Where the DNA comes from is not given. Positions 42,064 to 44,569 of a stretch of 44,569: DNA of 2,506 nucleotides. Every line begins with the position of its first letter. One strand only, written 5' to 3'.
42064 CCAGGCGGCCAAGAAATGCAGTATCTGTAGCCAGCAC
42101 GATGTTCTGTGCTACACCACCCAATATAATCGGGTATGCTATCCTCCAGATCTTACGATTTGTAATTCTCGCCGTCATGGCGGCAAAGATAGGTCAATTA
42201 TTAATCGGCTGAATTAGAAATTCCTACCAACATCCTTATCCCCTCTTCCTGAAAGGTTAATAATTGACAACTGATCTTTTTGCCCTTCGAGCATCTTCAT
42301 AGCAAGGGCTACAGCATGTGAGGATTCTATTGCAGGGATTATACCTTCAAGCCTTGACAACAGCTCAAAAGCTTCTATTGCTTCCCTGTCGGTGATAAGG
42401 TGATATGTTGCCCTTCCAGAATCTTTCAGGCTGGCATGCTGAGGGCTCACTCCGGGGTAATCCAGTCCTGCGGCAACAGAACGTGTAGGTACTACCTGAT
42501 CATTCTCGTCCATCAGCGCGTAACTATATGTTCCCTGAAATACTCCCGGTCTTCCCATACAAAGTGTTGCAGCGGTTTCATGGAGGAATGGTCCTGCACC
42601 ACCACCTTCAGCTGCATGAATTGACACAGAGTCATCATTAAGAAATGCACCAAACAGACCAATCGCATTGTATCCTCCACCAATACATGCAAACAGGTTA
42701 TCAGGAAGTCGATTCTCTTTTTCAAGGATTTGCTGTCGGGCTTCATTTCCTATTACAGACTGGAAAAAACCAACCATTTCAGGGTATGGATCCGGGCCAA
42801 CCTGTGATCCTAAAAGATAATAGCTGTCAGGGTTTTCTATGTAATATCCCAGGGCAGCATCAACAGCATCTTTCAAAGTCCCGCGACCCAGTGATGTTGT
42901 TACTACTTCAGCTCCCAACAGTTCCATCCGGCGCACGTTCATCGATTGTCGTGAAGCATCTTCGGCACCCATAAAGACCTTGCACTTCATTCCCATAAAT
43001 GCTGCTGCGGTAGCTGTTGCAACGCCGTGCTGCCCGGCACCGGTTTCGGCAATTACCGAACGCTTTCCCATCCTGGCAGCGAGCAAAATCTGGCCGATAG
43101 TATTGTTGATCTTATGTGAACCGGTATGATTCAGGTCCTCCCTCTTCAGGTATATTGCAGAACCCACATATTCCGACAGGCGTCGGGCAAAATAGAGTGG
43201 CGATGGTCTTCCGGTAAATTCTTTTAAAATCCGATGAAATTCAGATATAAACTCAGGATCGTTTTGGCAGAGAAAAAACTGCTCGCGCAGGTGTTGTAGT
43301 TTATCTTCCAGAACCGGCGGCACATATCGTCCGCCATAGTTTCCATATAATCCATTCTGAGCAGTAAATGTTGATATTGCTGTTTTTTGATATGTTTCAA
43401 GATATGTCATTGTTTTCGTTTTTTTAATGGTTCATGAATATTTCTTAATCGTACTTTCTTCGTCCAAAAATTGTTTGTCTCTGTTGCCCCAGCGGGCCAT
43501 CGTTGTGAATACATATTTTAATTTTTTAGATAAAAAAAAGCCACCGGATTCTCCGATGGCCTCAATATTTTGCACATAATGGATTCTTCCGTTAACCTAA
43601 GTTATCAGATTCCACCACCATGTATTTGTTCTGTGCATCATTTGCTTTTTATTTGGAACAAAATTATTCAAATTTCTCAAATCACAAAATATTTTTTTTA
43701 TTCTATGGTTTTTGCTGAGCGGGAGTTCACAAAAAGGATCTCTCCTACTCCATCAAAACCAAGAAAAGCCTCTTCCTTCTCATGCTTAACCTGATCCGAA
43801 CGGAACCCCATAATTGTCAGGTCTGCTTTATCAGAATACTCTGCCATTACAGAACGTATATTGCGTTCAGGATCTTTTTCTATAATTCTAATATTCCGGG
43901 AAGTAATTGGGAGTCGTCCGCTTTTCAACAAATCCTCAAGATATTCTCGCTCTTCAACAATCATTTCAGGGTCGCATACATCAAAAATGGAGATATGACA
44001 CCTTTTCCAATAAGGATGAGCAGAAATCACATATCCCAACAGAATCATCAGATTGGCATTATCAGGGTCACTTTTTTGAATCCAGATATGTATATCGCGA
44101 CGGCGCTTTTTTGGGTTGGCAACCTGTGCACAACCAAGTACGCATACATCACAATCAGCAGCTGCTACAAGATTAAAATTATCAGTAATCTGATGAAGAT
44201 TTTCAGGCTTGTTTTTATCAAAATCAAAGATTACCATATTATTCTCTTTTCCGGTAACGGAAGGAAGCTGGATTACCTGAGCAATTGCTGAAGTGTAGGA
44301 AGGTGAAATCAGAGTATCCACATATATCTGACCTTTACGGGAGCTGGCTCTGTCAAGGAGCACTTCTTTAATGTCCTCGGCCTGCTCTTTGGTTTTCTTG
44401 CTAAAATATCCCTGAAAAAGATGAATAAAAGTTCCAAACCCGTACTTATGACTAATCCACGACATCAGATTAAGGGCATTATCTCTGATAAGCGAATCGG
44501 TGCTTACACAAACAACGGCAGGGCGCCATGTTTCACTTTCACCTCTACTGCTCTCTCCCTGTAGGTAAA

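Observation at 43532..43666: Leader-peptide transcription attenuator (WWW) upstream of trpB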

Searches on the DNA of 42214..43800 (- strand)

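Call 3: search_rna_families(source=window, start=43300, end=43800, threshold=evalue, max_evalue=10, show_alignments=3)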
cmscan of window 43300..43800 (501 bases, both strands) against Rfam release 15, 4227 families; matches with E-value up to 10: 9.
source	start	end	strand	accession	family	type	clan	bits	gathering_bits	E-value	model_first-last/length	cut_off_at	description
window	43531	43682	-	RF02845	Ref1C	Gene; sRNA;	-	17.9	90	5.4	1-131/131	no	Enterococcus sRNA 1C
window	43532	43593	-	RF01859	Phe_leader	Cis-reg; leader;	-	16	55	5.8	1-125/125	no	Phenylalanine leader peptide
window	43429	43517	+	RF02256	adapt33_2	Gene; lncRNA;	-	16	60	8.8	1-71/71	no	Adaptive response 33 conserved region 2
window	43644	43784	-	RF02998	IS605-orfB-II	Gene; sRNA;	-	15.9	88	3.7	1-155/155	no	IS605-orfB-II RNA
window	43316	43342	+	RF01785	blv_FSE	Cis-reg; frameshift_element;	-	14.9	34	4.7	1-27/27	no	ribosomal frameshift site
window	43531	43658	-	RF00378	Qrr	Gene; sRNA;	-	14.5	50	6.6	1-108/108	no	Qrr RNA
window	43534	43623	-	RF02552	RcsR1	Gene; sRNA;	-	14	60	3.6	1-96/96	no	RcsR1 sRNA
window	43648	43759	+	RF01488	rli49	Gene; sRNA;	-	13.1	40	9.8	1-163/163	no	Listeria sRNA rli49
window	43357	43419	-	RF01675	CrcZ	Gene; sRNA;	-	8.3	95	6.1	1-398/398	no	Pseudomonas sRNA CrcZ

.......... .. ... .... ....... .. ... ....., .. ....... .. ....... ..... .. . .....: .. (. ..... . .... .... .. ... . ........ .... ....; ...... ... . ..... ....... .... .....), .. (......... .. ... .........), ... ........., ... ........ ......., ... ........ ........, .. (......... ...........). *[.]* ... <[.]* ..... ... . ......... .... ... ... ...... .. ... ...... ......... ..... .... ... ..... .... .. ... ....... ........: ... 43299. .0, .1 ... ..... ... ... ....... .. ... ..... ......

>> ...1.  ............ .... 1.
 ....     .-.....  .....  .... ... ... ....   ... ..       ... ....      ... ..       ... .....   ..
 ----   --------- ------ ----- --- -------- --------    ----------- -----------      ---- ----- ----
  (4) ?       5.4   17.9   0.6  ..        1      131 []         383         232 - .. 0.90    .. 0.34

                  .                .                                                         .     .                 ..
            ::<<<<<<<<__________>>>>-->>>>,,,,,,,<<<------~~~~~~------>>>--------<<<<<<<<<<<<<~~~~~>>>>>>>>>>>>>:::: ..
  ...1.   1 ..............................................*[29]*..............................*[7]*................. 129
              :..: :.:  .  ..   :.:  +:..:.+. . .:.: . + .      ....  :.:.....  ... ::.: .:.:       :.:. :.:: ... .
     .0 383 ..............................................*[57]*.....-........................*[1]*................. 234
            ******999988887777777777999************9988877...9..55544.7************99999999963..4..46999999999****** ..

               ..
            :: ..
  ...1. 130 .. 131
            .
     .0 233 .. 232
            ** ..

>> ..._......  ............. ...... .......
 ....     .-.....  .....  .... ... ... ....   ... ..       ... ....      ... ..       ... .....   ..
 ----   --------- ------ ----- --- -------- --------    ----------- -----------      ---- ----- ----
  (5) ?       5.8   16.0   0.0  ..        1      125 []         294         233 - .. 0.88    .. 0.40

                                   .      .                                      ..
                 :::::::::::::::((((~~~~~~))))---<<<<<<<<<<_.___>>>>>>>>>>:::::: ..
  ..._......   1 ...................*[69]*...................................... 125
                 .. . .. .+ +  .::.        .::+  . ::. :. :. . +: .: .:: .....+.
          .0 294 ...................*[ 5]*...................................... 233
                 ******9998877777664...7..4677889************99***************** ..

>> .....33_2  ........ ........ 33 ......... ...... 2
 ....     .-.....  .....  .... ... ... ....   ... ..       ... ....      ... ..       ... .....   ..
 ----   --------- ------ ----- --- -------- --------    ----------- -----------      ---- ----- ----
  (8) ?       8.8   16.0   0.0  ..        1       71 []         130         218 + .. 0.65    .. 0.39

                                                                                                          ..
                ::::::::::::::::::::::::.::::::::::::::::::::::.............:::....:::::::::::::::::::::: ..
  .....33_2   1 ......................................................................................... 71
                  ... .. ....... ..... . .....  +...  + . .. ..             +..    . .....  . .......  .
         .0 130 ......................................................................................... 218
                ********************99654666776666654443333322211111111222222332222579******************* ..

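Call 21: search_rna_families(sources=[L001, L002, L003, L004, L005, L006, L007, L008, L009, L081, L083, L084, L086], threshold=gathering)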
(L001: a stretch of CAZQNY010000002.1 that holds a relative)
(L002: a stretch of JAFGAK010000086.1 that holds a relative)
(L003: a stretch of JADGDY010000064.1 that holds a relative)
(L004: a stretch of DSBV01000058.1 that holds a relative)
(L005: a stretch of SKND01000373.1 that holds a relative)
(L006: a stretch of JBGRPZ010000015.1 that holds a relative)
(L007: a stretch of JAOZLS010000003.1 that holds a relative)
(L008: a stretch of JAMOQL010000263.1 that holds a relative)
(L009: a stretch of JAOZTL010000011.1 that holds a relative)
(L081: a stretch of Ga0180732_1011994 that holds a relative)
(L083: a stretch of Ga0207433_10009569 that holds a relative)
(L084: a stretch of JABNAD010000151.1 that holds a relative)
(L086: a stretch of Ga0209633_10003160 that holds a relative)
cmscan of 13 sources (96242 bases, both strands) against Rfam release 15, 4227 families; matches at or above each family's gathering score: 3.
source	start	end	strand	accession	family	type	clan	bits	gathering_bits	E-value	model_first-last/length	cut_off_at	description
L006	5318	5718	+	RF00023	tmRNA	Gene;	CL00001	164.8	47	4.6e-65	1-374/374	no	transfer-messenger RNA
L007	8621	9020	+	RF00023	tmRNA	Gene;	CL00001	140.4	47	9.7e-55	1-374/374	no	transfer-messenger RNA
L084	4189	4261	-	RF00005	tRNA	Gene; tRNA;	CL00001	63.8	29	2.4e-11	1-71/71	no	tRNA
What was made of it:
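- On Bacteroid-trp leader (RF01692): None in 13 relatives at gathering score (call 21).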

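Call 52: search_rna_families(sources=[L169, L081, L167, L166], threshold=evalue, max_evalue=10, show_alignments=2)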
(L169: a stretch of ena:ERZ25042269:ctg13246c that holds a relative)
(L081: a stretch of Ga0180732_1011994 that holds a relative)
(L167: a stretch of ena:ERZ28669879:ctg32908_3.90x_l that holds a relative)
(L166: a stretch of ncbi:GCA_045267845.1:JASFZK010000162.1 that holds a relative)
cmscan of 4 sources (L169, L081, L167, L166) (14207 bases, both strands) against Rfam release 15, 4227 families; matches with E-value up to 10: 22.
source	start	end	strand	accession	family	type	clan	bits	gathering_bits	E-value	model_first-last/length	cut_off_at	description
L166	966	1061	+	RF00515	PyrR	Cis-reg;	-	31.2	54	0.53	1-115/115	no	PyrR binding site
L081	2871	2960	+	RF04111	MIR6274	Gene; miRNA;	-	30.5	80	0.013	1-107/107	no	MIR6274 microRNA precursor family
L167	2397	2537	-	RF04210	MIR8643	Gene; miRNA;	-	28.7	135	0.026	1-150/150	no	MIR8643 microRNA precursor family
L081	762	833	-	RF02846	Ref84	Gene; antisense;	-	26.4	52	9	1-87/87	no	Enterococcus sRNA 84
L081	1405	1523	+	RF04312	trpB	Cis-reg;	-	25.3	59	7.2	1-107/107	no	trpB ncRNA motif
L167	2419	2508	+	RF03629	mir-641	Gene; miRNA;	-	25.1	100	0.48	1-98/98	no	mir-641 microRNA precursor family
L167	2415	2519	+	RF03723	MIR7125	Gene; miRNA;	-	24.9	100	0.14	1-107/107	no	MIR7125 microRNA precursor family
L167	997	1066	-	RF02621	BSnc120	Gene; sRNA;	-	24.6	114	0.068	1-88/88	no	Brucella sRNA 120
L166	1022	1102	-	RF02450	ncr1175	Gene; sRNA;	-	23.5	60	1.5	1-110/110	no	Bacillus sRNA ncr1175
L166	1294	1386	+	RF00357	snoR44_J54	Gene; snRNA; snoRNA; CD-box;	CL00069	23.3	48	1.5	1-97/97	no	Small nucleolar RNA R44/J54/Z268 family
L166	1016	1098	-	RF02059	STnc50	Gene; sRNA;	-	23.3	55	4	1-84/84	no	Salmonella enterica sRNA STnc40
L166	948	1061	+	RF00513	Trp_leader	Cis-reg; leader;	-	22.6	41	0.9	1-100/100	no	Tryptophan operon leader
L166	1021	1125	+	RF01858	RsaF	Gene; sRNA;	-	21.8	60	2.3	1-119/119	no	RNA Staph. aureus F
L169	2338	2479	+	RF02634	EF3314_EF3315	Gene; sRNA;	-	21.2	100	0.33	1-141/141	no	Enterococcus sRNA EF3314_EF3315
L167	1047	1093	-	RF04332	Plastid-rpoB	Cis-reg;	-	20.9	45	6.7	1-49/49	no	Plastid-rpoB 5UTR RNA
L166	568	601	+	RF01319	CRISPR-DR6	Gene; CRISPR;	-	19.9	39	4.6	1-30/30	no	CRISPR RNA direct repeat element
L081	1070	1158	-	RF00778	MIR473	Gene; miRNA;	-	19.3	52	4.8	1-84/84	no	MIR473 microRNA precursor family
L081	2893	2951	-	RF02476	GlsR7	Gene; snRNA; snoRNA; CD-box;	-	18.2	75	4.2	1-59/59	no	Small nucleolar RNA GlsR7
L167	3146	3203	+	RF00032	Histone3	Cis-reg;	-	18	34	1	1-46/46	no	Histone 3' UTR stem-loop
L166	1003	1059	+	RF02763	IsrM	Gene; sRNA;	-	17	376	0.36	1-329/329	no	IsrM sRNA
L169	2401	2427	-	RF01952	SOX2OT_exon2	Gene; lncRNA;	-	16.5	45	6.5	1-69/69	no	SOX2 overlapping transcript exon 2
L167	212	266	-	RF01139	sR2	Gene; snRNA; snoRNA; CD-box;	-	16.5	42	7.6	1-57/57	no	Small nucleolar RNA sR2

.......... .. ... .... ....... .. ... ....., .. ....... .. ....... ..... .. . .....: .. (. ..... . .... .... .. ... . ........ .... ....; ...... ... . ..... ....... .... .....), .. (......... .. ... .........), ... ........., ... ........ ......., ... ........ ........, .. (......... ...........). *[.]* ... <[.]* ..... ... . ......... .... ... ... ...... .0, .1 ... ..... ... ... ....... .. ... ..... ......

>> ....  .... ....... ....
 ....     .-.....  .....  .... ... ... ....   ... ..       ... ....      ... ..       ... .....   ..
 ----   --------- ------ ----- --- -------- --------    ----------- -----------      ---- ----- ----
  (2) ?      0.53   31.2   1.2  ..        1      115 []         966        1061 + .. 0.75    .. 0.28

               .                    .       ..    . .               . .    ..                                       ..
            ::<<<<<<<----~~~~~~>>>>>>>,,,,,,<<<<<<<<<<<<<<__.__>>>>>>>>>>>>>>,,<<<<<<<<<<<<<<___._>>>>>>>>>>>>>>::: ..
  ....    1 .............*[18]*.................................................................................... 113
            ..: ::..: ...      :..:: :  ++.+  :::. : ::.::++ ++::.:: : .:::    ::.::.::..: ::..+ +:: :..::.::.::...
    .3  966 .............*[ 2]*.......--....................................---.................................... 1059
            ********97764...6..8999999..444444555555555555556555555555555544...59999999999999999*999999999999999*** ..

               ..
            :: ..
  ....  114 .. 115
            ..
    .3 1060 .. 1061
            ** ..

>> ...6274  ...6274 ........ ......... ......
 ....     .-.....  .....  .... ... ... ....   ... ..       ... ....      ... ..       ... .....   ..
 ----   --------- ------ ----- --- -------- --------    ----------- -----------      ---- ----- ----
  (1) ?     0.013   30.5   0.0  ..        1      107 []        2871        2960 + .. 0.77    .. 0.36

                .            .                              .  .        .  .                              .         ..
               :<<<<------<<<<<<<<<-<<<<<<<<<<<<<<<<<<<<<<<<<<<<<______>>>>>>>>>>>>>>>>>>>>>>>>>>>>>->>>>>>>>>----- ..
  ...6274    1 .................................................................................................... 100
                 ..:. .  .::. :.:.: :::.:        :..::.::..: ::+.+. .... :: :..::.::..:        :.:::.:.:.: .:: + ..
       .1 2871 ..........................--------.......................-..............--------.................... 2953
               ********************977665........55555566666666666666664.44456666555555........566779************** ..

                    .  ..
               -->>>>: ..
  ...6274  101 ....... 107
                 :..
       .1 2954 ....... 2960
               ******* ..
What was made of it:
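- On Bacteroid-trp leader (RF01692): None in 4 relatives at E <= 10 (call 52).
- On Trp_leader (RF00513, gammaproteobacterial trpL): One sub-threshold hit in L166 (22.6 bits against 41, call 52).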

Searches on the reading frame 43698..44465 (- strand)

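Call 5: search_protein_families(library=pfam, proteins=[window:43698-44465:-])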
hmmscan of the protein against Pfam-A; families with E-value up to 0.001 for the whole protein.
window:43698-44465:- (255 aa): 1 family
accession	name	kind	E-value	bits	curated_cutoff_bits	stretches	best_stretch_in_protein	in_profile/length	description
PF03522.20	SLC12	-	2.7e-06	27.1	27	1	80-212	190-318/418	Solute carrier family 12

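Call 9: search_protein_families(library=ncbifam, proteins=[window:43698-44465:-])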
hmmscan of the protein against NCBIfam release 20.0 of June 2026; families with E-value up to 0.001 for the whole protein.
window:43698-44465:- (255 aa): 1 family
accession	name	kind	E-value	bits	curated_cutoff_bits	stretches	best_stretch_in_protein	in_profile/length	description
TIGR00930.1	2a30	subfamily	1.1e-06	27.1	953.4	1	113-205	732-821/936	K-Cl cotransporter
